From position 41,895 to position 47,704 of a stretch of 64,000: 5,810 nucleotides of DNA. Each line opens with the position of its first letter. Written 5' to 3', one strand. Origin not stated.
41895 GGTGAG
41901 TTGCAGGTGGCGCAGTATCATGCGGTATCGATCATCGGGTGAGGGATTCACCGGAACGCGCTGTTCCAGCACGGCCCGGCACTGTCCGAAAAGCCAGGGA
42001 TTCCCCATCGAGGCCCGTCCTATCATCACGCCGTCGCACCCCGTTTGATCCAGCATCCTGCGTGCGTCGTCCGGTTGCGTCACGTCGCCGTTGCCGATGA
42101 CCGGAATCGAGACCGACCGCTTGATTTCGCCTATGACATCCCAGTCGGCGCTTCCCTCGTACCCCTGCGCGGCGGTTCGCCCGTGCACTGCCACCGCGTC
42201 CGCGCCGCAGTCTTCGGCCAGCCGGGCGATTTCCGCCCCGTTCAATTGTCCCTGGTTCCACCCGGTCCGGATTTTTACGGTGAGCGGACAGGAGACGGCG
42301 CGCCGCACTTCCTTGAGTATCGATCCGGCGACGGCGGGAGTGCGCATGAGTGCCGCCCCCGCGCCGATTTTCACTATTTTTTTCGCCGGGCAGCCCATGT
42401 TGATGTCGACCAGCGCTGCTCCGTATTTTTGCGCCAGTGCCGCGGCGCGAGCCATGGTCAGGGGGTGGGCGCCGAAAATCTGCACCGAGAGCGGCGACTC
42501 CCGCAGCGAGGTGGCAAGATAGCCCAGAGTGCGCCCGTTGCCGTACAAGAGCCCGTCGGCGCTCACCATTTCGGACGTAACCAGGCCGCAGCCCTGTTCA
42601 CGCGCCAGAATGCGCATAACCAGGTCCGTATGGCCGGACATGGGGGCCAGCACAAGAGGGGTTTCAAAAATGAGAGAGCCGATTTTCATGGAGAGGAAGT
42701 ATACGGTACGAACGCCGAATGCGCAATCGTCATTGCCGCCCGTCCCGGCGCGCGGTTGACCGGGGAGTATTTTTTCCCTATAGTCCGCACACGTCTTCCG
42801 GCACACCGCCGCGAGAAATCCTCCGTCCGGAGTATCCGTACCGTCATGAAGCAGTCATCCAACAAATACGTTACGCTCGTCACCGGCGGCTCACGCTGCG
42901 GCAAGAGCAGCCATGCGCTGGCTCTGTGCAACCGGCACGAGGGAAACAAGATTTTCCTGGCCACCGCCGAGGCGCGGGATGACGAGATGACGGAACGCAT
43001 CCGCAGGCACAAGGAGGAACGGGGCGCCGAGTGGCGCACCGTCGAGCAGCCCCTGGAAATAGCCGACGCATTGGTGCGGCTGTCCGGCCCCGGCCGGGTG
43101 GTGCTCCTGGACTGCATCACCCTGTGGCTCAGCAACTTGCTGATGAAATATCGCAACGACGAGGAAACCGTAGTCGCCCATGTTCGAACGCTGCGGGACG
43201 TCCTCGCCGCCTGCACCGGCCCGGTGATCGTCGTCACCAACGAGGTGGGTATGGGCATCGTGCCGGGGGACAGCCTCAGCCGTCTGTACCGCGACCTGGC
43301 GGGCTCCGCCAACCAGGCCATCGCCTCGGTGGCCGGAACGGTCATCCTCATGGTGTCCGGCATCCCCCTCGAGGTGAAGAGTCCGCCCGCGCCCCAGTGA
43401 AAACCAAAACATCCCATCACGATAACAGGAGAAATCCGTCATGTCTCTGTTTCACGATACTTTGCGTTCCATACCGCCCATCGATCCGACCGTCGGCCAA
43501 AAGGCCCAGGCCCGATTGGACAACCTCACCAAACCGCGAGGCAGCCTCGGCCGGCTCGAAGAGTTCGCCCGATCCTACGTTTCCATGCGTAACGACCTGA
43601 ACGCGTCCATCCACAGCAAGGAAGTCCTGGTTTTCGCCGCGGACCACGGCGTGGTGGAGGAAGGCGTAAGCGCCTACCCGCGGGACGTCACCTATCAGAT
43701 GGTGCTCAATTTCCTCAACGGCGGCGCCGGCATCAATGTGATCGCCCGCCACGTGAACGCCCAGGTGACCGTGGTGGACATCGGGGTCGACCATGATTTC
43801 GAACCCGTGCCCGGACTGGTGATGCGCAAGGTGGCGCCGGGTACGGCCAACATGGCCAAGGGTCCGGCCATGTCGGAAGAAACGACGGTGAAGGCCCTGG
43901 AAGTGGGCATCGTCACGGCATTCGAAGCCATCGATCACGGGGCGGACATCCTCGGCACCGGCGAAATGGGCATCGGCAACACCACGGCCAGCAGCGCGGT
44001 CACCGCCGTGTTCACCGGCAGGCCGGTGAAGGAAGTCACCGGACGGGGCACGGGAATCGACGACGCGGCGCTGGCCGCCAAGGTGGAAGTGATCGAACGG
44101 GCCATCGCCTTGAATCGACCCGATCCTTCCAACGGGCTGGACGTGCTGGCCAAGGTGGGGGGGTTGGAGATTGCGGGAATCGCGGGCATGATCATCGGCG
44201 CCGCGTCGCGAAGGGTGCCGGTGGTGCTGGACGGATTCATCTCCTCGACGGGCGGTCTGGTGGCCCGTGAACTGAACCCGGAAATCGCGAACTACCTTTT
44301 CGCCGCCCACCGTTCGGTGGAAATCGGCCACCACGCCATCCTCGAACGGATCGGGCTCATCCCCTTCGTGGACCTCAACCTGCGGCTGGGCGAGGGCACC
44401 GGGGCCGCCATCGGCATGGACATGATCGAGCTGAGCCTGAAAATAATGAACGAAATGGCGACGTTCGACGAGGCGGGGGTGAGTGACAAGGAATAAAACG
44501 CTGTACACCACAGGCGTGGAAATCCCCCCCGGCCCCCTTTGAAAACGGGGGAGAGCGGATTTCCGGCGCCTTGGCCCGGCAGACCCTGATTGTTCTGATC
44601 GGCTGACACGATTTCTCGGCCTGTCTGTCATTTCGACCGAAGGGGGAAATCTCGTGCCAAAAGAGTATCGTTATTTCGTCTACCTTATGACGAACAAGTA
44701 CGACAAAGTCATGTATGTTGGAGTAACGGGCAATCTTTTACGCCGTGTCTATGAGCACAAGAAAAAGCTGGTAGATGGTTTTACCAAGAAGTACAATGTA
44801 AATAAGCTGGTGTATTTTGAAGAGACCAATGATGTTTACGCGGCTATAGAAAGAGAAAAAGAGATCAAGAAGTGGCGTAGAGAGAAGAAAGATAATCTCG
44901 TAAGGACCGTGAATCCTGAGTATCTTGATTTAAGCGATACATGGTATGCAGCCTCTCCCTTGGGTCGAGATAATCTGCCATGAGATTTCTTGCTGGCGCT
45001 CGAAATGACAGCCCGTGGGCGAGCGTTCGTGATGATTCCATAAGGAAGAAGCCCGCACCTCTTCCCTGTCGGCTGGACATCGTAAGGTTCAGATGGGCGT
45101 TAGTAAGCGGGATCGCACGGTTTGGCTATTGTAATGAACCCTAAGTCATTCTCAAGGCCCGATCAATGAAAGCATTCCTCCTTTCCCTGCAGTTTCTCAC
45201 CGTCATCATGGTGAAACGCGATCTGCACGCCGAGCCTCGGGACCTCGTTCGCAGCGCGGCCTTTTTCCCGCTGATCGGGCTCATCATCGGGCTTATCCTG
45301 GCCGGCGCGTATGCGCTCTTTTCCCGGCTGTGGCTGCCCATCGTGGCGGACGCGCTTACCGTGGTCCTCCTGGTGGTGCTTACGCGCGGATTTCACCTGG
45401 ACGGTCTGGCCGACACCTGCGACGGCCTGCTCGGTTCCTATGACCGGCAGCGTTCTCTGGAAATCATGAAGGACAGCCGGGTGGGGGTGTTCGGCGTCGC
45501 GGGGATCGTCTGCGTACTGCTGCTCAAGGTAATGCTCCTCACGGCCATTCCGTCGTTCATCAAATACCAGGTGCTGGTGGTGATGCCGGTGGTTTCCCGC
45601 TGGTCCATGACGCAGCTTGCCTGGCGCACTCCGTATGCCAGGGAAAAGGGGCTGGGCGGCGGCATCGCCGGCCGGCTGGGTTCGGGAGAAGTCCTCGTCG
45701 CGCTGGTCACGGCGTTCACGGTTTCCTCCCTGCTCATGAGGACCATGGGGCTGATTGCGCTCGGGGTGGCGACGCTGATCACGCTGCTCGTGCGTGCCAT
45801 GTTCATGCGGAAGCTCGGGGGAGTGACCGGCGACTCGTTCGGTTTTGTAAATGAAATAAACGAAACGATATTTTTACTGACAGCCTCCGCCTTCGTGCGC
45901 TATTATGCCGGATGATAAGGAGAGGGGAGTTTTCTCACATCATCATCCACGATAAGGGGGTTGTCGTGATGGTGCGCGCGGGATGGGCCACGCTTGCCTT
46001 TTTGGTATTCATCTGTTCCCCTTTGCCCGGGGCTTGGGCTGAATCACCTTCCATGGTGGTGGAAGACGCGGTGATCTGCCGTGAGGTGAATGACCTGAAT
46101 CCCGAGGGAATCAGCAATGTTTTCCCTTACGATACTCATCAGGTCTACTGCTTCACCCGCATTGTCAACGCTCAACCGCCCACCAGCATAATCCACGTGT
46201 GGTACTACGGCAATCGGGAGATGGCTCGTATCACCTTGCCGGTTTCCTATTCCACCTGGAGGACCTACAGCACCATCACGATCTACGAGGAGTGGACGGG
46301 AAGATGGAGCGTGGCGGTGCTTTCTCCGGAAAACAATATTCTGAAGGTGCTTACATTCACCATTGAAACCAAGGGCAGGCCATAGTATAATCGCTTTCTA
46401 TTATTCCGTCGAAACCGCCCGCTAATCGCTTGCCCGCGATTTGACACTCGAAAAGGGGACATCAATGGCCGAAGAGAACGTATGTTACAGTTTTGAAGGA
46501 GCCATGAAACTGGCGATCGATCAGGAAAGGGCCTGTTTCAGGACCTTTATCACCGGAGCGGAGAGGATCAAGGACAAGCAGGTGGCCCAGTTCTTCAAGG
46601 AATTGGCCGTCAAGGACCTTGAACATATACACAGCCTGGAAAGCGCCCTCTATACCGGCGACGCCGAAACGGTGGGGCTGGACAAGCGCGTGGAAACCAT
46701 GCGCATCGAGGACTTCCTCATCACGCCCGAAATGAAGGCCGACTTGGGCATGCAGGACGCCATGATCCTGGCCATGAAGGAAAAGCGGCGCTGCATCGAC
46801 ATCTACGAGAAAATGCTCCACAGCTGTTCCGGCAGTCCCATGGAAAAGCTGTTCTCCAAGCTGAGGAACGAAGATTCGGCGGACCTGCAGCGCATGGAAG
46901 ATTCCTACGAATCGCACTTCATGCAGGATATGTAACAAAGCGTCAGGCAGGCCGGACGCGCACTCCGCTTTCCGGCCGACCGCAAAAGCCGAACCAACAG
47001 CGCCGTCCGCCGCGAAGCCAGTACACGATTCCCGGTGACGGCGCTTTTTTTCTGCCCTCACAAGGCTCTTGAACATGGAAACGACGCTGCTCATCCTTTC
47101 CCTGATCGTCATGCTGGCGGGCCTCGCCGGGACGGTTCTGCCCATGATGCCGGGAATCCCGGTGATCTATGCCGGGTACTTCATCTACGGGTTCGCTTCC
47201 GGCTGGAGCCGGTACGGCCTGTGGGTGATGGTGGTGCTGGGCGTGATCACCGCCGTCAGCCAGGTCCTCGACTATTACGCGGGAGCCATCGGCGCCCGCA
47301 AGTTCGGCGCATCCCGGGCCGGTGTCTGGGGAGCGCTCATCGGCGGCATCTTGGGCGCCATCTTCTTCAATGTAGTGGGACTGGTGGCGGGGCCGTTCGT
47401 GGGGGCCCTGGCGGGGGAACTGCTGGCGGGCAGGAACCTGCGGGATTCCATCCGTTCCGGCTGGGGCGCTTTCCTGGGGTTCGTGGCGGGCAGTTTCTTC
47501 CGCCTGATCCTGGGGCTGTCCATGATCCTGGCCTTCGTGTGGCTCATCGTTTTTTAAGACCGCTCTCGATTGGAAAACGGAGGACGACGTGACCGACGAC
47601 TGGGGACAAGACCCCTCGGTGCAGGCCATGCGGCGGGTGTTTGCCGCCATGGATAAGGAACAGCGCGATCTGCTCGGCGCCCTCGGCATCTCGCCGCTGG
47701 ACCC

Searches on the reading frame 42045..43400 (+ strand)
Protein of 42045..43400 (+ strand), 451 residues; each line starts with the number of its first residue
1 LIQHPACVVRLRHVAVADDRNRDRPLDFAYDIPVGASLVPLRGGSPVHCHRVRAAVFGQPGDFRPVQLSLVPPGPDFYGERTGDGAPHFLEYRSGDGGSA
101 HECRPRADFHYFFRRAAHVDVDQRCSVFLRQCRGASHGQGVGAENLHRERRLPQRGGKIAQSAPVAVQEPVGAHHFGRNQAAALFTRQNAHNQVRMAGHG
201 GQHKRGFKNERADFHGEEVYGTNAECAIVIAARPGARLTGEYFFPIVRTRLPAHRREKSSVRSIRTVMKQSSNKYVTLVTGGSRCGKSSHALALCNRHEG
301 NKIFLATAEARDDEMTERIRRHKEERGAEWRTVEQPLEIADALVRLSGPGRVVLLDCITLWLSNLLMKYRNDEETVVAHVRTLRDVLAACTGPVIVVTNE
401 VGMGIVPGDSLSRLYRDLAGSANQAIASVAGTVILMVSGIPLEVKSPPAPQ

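Call 27: search_protein_families(library=pfam, proteins=[window:42045-43400:+], max_evalue=0.00001)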
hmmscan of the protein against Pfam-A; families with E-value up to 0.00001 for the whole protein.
window:42045-43400:+ (451 aa): 1 family
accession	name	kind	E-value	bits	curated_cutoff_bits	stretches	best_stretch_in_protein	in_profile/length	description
PF02283.22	CobU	-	1e-58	198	27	1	277-443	1-167/168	Cobinamide kinase / cobinamide phosphate guanyltransferase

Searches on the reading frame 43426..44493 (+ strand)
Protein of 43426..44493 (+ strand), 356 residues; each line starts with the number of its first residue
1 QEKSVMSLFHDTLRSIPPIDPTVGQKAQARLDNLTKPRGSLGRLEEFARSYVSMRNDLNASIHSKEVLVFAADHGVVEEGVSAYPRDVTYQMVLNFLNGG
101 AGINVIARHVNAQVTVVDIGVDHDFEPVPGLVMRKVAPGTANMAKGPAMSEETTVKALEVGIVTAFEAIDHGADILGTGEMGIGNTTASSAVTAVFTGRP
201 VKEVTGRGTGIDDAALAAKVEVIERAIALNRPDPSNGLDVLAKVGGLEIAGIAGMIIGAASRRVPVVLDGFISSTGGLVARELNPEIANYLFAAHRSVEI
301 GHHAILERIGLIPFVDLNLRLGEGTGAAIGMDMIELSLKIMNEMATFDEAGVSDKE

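Call 45: search_protein_families(library=pfam, proteins=[window:43426-44493:+], max_evalue=0.0001)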
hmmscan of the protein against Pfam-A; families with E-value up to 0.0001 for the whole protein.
window:43426-44493:+ (356 aa): 1 family
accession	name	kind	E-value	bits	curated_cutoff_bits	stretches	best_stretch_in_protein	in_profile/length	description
PF02277.22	DBI_PRT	-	2.9e-136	454.5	22.6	1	16-352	1-329/329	Phosphoribosyltransferase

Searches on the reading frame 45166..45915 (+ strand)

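Call 27: search_protein_families(library=pfam, proteins=[window:45166-45915:+], max_evalue=0.00001)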
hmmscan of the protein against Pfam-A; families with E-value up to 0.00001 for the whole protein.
window:45166-45915:+ (249 aa): 1 family
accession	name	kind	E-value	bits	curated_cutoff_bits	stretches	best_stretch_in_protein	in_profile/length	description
PF02654.20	CobS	-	1.8e-55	188.7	23.2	1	8-238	2-207/207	Cobalamin-5-phosphate synthase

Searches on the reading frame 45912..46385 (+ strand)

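Call 27: search_protein_families(library=pfam, proteins=[window:45912-46385:+], max_evalue=0.00001)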
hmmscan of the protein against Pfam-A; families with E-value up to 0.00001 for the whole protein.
window:45912-46385:+ (157 aa): 1 family
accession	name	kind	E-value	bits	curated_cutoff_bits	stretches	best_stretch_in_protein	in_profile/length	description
PF11141.13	DUF2914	-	9.9e-20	70.5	23.6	1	91-151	2-62/62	Protein of unknown function (DUF2914)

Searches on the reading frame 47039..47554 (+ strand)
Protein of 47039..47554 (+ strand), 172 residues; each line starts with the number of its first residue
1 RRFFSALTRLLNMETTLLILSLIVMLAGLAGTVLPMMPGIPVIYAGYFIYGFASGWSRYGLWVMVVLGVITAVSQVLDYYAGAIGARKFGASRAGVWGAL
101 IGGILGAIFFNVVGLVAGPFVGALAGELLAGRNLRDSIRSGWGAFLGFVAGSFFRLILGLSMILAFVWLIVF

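Call 45: search_protein_families(library=pfam, proteins=[window:47039-47554:+], max_evalue=0.0001)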
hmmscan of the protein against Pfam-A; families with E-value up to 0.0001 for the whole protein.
window:47039-47554:+ (172 aa): 1 family
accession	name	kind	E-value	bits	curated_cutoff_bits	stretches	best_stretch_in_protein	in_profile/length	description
PF04306.18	DUF456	-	9.4e-40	136.5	29.4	1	33-168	1-137/139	Protein of unknown function (DUF456)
